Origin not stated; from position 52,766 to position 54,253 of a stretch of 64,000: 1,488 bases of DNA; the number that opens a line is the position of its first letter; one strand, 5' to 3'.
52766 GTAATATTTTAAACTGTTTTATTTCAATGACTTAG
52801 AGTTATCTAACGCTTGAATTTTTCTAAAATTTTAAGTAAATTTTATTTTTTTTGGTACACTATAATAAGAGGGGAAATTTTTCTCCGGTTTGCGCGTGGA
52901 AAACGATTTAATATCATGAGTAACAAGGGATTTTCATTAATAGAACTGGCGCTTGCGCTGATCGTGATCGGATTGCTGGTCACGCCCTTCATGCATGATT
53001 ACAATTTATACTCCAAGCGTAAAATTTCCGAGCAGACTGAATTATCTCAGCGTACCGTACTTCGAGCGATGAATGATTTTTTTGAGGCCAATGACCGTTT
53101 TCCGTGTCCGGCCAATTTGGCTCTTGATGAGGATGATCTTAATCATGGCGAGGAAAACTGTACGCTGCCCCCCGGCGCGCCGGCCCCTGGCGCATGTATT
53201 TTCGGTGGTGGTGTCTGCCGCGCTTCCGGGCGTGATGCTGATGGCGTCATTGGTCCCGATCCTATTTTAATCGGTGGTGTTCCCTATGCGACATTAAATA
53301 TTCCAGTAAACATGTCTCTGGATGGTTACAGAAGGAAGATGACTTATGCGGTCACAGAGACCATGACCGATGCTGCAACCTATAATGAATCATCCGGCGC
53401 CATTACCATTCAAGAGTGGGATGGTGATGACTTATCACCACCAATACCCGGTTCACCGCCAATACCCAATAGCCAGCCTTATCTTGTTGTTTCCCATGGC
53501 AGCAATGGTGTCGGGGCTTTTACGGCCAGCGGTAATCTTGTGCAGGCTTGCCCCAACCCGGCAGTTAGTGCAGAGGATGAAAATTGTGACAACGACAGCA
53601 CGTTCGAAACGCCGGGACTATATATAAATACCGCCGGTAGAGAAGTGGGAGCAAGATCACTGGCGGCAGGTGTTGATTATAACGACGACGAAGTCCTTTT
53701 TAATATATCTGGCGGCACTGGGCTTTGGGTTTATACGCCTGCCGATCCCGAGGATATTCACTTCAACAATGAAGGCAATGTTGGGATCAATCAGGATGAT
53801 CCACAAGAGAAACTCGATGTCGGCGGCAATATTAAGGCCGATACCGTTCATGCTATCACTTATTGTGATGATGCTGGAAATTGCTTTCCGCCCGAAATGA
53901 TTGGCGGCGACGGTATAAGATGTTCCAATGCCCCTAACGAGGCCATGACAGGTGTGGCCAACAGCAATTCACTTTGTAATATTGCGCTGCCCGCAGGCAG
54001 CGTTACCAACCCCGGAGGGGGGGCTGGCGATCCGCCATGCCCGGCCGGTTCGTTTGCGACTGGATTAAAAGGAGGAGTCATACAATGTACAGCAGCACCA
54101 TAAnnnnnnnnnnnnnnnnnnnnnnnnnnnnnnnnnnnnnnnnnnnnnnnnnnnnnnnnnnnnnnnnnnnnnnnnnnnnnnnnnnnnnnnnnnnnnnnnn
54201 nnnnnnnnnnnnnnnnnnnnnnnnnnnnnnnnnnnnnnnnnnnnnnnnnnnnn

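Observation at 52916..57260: Three tandem paralogous giant prepilin-type proteins (395, 615 and 437 aa) with no pilus or secretion machinery nearby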

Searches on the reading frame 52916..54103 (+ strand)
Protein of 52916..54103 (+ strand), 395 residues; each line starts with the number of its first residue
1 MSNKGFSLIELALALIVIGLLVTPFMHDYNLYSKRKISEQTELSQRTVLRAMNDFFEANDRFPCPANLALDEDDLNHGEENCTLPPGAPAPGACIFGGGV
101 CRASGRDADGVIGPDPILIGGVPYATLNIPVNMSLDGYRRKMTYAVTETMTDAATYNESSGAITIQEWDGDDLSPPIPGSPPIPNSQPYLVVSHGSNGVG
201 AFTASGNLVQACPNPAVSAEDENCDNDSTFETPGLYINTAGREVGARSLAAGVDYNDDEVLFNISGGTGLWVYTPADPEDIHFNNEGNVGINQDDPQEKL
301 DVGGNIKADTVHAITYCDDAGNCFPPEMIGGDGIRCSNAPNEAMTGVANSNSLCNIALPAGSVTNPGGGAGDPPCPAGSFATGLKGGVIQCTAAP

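Call 3: search_protein_families(library=pfam, proteins=[window:52916-54103:+], max_evalue=1)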
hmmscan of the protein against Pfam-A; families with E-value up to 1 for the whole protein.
window:52916-54103:+ (395 aa): 1 family
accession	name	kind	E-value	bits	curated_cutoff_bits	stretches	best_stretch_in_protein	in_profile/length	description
PF07963.17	N_methyl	-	0.00046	20.1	21.2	1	2-23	3-24/27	Prokaryotic N-terminal methylation motif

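Call 4: search_protein_families(library=ncbifam, proteins=[window:52916-54103:+], max_evalue=1)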
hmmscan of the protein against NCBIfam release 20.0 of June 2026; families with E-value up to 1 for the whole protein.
window:52916-54103:+ (395 aa): 5 families
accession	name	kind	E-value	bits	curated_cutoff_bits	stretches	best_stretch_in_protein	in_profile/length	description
TIGR02532.1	IV_pilin_GFxxxE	domain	0.00035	20.3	16.3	1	4-23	2-21/24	prepilin-type N-terminal cleavage/methylation domain-containing protein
NF041775.1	typeIV_PilA_Myxo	equivalog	0.00052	20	400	1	3-67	10-74/214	type IV pilin protein PilA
NF041013.1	T4P_ComGE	equivalog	0.0085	16.2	49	1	2-52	2-53/83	competence type IV pilus minor pilin ComGE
TIGR01710.1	typeII_sec_gspG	equivalog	0.15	12.1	88.85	1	4-54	1-51/134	type II secretion system major pseudopilin GspG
NF038304.1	EPS_HpsC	equivalog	0.15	11.6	200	1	3-26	20-43/318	hormogonium polysaccharide secretion pseudopilin HpsC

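Call 7: find_homologous_proteins(query=window:52916-54103:+)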
Query window:52916-54103:+ (395 aa): 28 proteins with E <= 0.001 among 8000 candidates.
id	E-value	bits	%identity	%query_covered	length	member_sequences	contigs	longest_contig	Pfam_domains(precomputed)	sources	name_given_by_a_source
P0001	2.5e-268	908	100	100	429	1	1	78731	-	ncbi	-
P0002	1.6e-138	480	59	99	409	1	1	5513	PF07963.18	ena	-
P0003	4.3e-116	407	53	95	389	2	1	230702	-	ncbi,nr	ncbi:MAG: hypothetical protein DHS20C02_16680 [Micavibrio sp.]|nr:MAG: hypothetical protein DHS20C02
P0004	4.1e-86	308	45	100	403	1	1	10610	PF07963.18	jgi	-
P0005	1.4e-85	306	47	100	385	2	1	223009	PF07963.18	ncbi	-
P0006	7.3e-50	188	36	97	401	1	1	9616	-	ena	-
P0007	5.3e-48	182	34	99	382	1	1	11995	-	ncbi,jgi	jgi:Tfp pilus assembly protein PilE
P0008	4.1e-42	163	37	86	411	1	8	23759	PF07963.18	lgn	-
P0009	2.5e-40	157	32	97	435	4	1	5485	-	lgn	-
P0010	1.6e-35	141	31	93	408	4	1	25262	-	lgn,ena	-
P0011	5.8e-35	139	31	80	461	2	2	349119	PF07963.18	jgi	jgi:prepilin-type N-terminal cleavage/methylation domain-containing protein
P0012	2.3e-33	134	31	96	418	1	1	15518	-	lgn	-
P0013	3.0e-30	124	31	83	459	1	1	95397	PF07963.18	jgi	jgi:prepilin-type N-terminal cleavage/methylation domain-containing protein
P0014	1.2e-29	122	31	76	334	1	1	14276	-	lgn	-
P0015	1.5e-29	122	32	83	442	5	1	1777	-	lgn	-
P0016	1.2e-26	112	33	78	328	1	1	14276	PF07963.18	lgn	-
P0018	4.5e-24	104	30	77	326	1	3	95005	-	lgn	-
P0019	5.1e-24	103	31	98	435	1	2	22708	-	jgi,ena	jgi:type II secretory pathway pseudopilin PulG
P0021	4.6e-14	71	31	59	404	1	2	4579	PF07963.18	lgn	-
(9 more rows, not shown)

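Call 10: find_encoding_contigs(protein=P0003, flank=10000, max_places=3)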
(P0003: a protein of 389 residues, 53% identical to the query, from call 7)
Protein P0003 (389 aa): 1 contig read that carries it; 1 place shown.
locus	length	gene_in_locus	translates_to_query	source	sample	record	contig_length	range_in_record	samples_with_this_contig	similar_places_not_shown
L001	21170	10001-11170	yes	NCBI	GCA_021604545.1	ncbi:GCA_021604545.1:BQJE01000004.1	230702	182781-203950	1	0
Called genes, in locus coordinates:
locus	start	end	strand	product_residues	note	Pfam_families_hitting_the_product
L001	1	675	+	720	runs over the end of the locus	PF01966:HD, PF13328:HD_4, PF04607:RelA_SpoT, PF02824:TGS, PF19296:RelA_AH, PF28438:RelA_RIS, PF01842:ACT (weak), PF13291:ACT_4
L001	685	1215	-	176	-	PF00156:Pribosyltran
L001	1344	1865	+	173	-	PF09835:DUF2062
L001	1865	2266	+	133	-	PF01648:ACPS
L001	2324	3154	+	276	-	PF10502:Peptidase_S26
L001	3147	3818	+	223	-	PF14622:Ribonucleas_3_3, PF00636:Ribonuclease_3, PF00035:dsrm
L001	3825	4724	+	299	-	PF00009:GTP_EFTU, PF00350:Dynamin_N (faint), PF01926:MMR_HSR1, PF02421:FeoB_N, PF04548:AIG1 (weak), PF10662:PduV-EutP (weak), PF02492:cobW (weak), PF07650:KH_2, +1 more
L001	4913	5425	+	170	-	PF07750:GcrA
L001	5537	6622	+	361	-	PF00364:Biotin_lipoyl (faint), PF25917:BSH_RND (weak), PF25973:BSH_CzcB, PF25954:Beta-barrel_RND_2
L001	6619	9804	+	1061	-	PF00873:ACR_tran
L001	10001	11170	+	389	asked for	-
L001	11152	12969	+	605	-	-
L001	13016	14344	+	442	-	PF07963:N_methyl (weak)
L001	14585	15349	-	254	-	PF06764:DUF1223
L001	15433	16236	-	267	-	PF00520:Ion_trans, PF08016:PKD_channel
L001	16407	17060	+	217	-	PF00561:Abhydrolase_1 (faint), PF12146:Hydrolase_4 (weak), PF12697:Abhydrolase_6 (faint)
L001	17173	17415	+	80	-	PF01632:Ribosomal_L35p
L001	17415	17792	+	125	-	PF00453:Ribosomal_L20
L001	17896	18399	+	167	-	-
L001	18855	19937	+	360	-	PF02912:Phe_tRNA-synt_N, PF01409:tRNA-synt_2d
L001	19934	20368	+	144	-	PF00583:Acetyltransf_1, PF13508:Acetyltransf_7, PF08445:FR47 (weak)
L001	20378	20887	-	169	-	PF00313:CSD, PF08206:OB_RNB (weak)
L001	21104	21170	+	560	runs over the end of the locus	PF00501:AMP-binding, PF13193:AMP-binding_C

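Call 11: find_encoding_contigs(protein=P0005, flank=10000, max_places=3)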
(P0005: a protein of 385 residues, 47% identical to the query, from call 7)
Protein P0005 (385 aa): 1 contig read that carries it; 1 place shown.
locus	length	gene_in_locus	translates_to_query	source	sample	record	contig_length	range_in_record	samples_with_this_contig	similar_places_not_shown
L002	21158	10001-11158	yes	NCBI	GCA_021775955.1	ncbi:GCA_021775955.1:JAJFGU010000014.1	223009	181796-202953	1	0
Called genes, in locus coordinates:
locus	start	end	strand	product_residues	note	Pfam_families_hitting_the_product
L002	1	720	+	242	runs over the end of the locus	-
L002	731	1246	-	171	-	PF00156:Pribosyltran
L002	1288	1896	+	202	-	PF09835:DUF2062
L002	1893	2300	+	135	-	PF01648:ACPS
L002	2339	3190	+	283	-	PF10502:Peptidase_S26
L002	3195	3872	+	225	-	PF14622:Ribonucleas_3_3, PF00636:Ribonuclease_3, PF00035:dsrm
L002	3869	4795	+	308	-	PF00009:GTP_EFTU, PF00350:Dynamin_N (faint), PF01926:MMR_HSR1, PF02421:FeoB_N, PF04548:AIG1, PF10662:PduV-EutP (weak), PF02492:cobW (weak), PF07650:KH_2, +1 more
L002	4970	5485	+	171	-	PF07750:GcrA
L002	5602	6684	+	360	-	PF00364:Biotin_lipoyl (faint), PF25917:BSH_RND, PF25973:BSH_CzcB, PF25954:Beta-barrel_RND_2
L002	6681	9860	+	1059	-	PF00873:ACR_tran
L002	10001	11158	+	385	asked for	PF07963:N_methyl (weak)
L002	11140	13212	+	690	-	-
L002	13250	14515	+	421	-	-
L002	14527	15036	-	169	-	PF00313:CSD, PF08206:OB_RNB (weak)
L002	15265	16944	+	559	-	PF00501:AMP-binding, PF13193:AMP-binding_C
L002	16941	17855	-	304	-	PF13593:SBF_like, PF01758:SBF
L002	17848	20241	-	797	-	PF01588:tRNA_bind, PF03483:B3_4, PF03484:B5, PF17759:tRNA_synthFbeta, PF03147:FDX-ACB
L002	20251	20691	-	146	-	PF00583:Acetyltransf_1, PF13508:Acetyltransf_7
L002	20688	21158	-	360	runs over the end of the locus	PF02912:Phe_tRNA-synt_N, PF01409:tRNA-synt_2d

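Call 12: find_encoding_contigs(protein=P0011, flank=10000, max_places=2)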
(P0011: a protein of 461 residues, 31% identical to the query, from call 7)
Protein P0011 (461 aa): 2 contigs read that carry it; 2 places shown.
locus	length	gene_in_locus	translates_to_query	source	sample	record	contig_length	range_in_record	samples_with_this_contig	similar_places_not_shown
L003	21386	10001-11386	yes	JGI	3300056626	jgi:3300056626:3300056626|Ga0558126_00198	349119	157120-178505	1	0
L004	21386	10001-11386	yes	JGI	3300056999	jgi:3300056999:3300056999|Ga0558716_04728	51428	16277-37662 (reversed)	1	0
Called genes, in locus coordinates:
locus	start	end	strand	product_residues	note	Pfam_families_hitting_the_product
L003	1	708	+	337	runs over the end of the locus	PF00348:polyprenyl_synt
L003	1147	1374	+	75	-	-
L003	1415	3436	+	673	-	PF02463:SMC_N (weak), PF11398:DUF2813 (faint), PF13175:AAA_15, PF13476:AAA_23 (weak), PF13304:AAA_21, PF20469:OLD-like_TOPRIM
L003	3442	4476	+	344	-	-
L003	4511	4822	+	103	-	-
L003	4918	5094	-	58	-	-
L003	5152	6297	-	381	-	-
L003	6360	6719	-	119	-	PF05284:DUF736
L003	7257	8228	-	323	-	-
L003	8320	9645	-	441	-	PF13356:Arm-DNA-bind_3, PF00589:Phage_integrase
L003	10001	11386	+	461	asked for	PF07963:N_methyl (weak)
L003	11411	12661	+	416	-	PF07963:N_methyl (weak)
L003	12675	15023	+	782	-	-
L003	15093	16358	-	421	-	-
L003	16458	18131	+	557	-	-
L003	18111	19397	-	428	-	PF04055:Radical_SAM, PF06969:HemN_C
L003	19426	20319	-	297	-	PF00571:CBS (weak)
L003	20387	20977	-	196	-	PF01725:Ham1p_like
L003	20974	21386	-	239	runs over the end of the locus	PF01138:RNase_PH, PF03725:RNase_PH_C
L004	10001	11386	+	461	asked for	PF07963:N_methyl (weak)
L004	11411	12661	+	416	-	PF07963:N_methyl (weak)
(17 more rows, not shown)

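Call 13: find_encoding_contigs(protein=P0013, flank=10000, max_places=2)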
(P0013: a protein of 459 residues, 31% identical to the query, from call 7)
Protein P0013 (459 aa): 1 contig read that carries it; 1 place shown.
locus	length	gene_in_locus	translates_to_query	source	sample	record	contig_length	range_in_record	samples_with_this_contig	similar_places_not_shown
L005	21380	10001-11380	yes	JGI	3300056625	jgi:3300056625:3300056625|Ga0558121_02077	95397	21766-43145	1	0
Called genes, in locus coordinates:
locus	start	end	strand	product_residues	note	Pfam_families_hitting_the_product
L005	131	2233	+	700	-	PF03030:H_PPase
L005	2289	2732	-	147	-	-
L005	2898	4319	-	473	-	PF03951:Gln-synt_N, PF00120:Gln-synt_C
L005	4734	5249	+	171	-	-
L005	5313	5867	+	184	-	-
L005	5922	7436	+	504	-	PF03853:YjeF_N, PF01256:Carb_kinase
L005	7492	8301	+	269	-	-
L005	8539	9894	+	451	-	PF05697:Trigger_N, PF00254:FKBP_C, PF05698:Trigger_C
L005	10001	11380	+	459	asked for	PF07963:N_methyl (weak)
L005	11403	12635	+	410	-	PF07963:N_methyl (faint)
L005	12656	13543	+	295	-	-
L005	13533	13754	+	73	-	-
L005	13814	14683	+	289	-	-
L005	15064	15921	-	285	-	PF00348:polyprenyl_synt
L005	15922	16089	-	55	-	-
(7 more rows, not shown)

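Call 14: find_encoding_contigs(protein=P0018, flank=10000, max_places=2)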
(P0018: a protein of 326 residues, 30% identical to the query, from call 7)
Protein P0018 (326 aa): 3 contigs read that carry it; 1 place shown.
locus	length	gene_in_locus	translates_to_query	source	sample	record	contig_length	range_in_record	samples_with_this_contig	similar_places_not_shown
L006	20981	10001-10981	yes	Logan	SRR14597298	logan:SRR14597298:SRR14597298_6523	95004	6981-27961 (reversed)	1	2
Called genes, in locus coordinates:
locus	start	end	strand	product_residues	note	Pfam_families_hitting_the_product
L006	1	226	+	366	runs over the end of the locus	PF01073:3Beta_HSD, PF01370:Epimerase, PF02719:Polysacc_synt_2, PF04321:RmlD_sub_bind, PF16363:GDP_Man_Dehyd, PF07993:NAD_binding_4 (weak)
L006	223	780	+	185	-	PF00908:dTDP_sugar_isom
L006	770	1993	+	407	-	PF08421:Methyltransf_13, PF13489:Methyltransf_23, PF08241:Methyltransf_11, PF08242:Methyltransf_12, PF13649:Methyltransf_25 (faint), PF08484:Methyltransf_14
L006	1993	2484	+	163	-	PF14602:Hexapep_2 (faint), PF00132:Hexapep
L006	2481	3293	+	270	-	PF01370:Epimerase, PF05368:NmrA (weak), PF16363:GDP_Man_Dehyd (faint)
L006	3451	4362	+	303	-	PF01075:Glyco_transf_9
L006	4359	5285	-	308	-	PF02678:Pirin, PF05726:Pirin_C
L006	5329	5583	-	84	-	-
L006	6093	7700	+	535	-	-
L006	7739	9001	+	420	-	PF07963:N_methyl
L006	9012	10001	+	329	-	PF07963:N_methyl (weak)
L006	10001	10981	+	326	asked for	-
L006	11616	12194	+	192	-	PF01420:Methylase_S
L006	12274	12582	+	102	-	-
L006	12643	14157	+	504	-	PF12161:HsdM_N, PF02384:N6_Mtase, PF01170:UPF0020 (weak), PF07669:Eco57I (weak)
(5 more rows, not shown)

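Call 31: predict_structure(alignment_id=A2)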
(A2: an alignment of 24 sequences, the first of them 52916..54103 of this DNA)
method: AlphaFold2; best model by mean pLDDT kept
length: 395 residues; sequences in the alignment: 24
mean_pLDDT: 71.4   pTM: 0.61
mean pLDDT of the five models: 71.4, 69.2, 67.2, 66.5, 61.1
residues with pLDDT >= 90: 97; 70-90: 119; 50-70: 96; < 50: 83
segments of 3 or more residues with pLDDT < 50: 182-184, 264-312, 328-330, 332-334, 346-348, 358-366, 368-371
pLDDT, mean of each block of 10 residues (from residue 1): 64 91 90 87 90 90 94 94 67 66 84 88 97 95 94 84 85 60 68 91 92 76 85 71 63 80 50 40 41 44 41 54 55 55 52 52 45 60 55 68
secondary structure, 60 per line:
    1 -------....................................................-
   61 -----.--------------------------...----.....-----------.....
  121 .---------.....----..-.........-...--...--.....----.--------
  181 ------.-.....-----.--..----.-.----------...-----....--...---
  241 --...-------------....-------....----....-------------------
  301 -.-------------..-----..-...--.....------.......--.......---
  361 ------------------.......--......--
elements in order: H8-59 E93-95 E100-104 E116-121 H131-134 E143-147 H148-151 E163-167 E189-193 E229-232 E235-237 E243-245 E259-262 H270-273 H331-334 E342-348 E351-357 E379-385 E388-393

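Call 33: search_protein_representatives(alignment_id=A2)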
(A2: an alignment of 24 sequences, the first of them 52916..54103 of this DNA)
Query: 24 sequences, 405 profile positions. Proteins with E-value up to 0.001 (for the whole library): 119300; up to 1e-10: 17238; up to 1e-30: 4536. The best 150 are listed.
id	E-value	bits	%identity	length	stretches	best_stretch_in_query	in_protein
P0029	4.7e-177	605.5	-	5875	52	249-296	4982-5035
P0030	8.4e-147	505.9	-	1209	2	11-377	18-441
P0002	5.8e-133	460.3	-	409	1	5-376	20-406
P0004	2.0e-131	455.3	-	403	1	5-374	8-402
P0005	3.0e-129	448.1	-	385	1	9-375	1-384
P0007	5.1e-112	391.3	-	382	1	1-376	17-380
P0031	8.9e-112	390.5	-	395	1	7-376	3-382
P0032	4.8e-109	381.5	-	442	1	9-374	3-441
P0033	3.3e-107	375.5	-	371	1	10-374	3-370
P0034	5.4e-107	374.8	-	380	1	10-372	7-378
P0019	6.0e-107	374.6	-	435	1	5-387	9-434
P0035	1.6e-103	363.3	-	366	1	5-373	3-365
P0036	7.0e-103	361.2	-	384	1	9-374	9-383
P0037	2.0e-102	359.7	-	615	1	5-405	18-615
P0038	2.4e-102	359.5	-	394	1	5-373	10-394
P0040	9.0e-101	354.3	-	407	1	11-380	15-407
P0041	2.5e-100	352.8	-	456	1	5-373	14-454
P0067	1.3e-94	334.0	-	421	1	9-373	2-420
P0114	2.6e-90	319.8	-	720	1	7-391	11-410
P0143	1.2e-88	314.4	-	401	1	5-374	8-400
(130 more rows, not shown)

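Call 34: list_cluster_members(proteins=[P0030, P0031, P0033, P0034, P0035, P0036, P0038, P0040, P0041, P0114])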
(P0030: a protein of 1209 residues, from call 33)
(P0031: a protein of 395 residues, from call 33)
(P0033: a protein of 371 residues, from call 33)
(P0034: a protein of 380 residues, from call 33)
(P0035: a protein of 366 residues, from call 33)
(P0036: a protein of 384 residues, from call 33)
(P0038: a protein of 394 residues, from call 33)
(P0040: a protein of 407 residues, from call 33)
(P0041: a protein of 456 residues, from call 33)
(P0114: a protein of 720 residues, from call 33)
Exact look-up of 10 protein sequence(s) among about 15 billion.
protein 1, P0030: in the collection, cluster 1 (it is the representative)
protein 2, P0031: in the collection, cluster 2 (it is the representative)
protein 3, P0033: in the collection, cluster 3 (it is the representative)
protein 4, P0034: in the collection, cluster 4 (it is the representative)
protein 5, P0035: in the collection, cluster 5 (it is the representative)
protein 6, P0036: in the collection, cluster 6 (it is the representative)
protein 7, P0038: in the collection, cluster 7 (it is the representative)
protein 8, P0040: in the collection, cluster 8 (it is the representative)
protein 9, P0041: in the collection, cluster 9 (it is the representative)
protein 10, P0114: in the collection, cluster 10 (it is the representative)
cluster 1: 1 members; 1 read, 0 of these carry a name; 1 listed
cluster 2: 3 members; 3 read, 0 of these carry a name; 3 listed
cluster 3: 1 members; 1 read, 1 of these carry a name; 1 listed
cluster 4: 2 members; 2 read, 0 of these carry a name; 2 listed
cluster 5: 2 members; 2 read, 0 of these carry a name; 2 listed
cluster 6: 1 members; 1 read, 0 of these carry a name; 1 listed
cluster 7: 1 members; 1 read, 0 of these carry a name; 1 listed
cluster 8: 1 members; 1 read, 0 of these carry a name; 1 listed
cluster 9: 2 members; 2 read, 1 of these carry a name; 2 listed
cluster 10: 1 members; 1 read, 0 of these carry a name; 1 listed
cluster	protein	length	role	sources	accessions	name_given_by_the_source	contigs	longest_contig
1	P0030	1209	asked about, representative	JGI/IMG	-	-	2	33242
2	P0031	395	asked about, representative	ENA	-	-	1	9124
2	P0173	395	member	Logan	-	-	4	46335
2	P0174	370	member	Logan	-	-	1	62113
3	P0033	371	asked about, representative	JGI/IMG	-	type II secretory pathway pseudopilin PulG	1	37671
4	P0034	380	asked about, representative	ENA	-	-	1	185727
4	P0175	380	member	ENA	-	-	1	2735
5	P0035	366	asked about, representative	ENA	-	-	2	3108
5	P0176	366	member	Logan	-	-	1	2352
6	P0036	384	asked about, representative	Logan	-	-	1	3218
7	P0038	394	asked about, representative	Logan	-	-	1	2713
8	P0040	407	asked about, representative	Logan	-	-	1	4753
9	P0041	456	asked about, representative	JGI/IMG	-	prepilin-type N-terminal cleavage/methylation domain-containing protein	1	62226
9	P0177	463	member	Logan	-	-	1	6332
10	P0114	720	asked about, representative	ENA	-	-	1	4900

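Call 35: fold_search(model_id=the predicted structure, library=pdb)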
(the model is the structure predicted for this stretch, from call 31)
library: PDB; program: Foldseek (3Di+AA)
matches with E <= 10: 45; with E <= 0.001: 0
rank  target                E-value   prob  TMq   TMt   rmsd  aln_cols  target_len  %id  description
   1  9iuf_A                9.2e-02  0.80  0.19  0.33   9.4       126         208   15  Cryo-EM structure of the type IVb pilus from enterotoxigenic Escherichia coli (released 2025-05-28)
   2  1ay2_A                3.8e-01  0.38  0.14  0.33  14.5       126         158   17  STRUCTURE OF THE FIBER-FORMING PROTEIN PILIN AT 2.6 ANGSTROMS RESOLUTION (released 1998-04-29)
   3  1oqw_A                4.1e-01  0.14  0.15  0.32  14.0       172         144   14  Full-Length PAK Pilin from Pseudomonas aeruginosa (released 2003-06-03)
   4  8yw1_C                4.9e-01  0.03  0.06  0.15  15.4       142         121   16  Semliki Forest virus viron in complex with VLDLR (released 2024-12-11)
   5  9h5b_BG               5.9e-01  0.01  0.09  0.09  29.0       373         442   11  Tail fibre of Haloferax tailed virus 1 (released 2025-08-27)
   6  8p3b                  9.2e-01  0.09  0.11  0.22  13.8       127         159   17  Neisseria meningitidis Type IV pilus SA-GATDH variant (released 2024-04-03)
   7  8xb5_A                2.5e+00  0.02  0.08  0.08  13.1       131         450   10  Portal protein of SH-Ab15497 (released 2024-12-11)
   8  4lw9_A                3.2e+00  0.04  0.10  0.29  10.6        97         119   11  Crystal structure of Vibrio cholera major pseudopilin EpsG (released 2014-07-16)
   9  3s0t_B                3.2e+00  0.04  0.12  0.23   9.5       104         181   12  Crystal structure of the CofA Type IV pilin subunit from enterotoxigenic E. coli (released 2012-04-11)
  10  8tj2_A                3.2e+00  0.04  0.14  0.23  14.4       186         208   17  CryoEM structure of Myxococcus xanthus type IV pilus (released 2023-08-09)
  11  3g20_A                3.2e+00  0.03  0.10  0.27  11.7       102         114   10  Crystal structure of the major pseudopilin from the type 2 secretion system of enterohaemorrhagic Escherichia coli (released 2009-07-28)
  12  6ioq                  3.2e+00  0.02  0.12  0.18  17.9       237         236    9  The ligand binding domain of Mlp24 with glycine (released 2019-03-06)
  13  5vxx_A                3.4e+00  0.06  0.13  0.27  14.3       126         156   17  Cryo-EM reconstruction of Neisseria gonorrhoeae Type IV pilus (released 2017-07-12)
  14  3g20_B                3.8e+00  0.03  0.10  0.27  11.4        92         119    9  Crystal structure of the major pseudopilin from the type 2 secretion system of enterohaemorrhagic Escherichia coli (released 2009-07-28)
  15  7t7i_D                3.8e+00  0.01  0.07  0.11  11.2        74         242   12  EBV nuclear egress complex (released 2022-07-06)
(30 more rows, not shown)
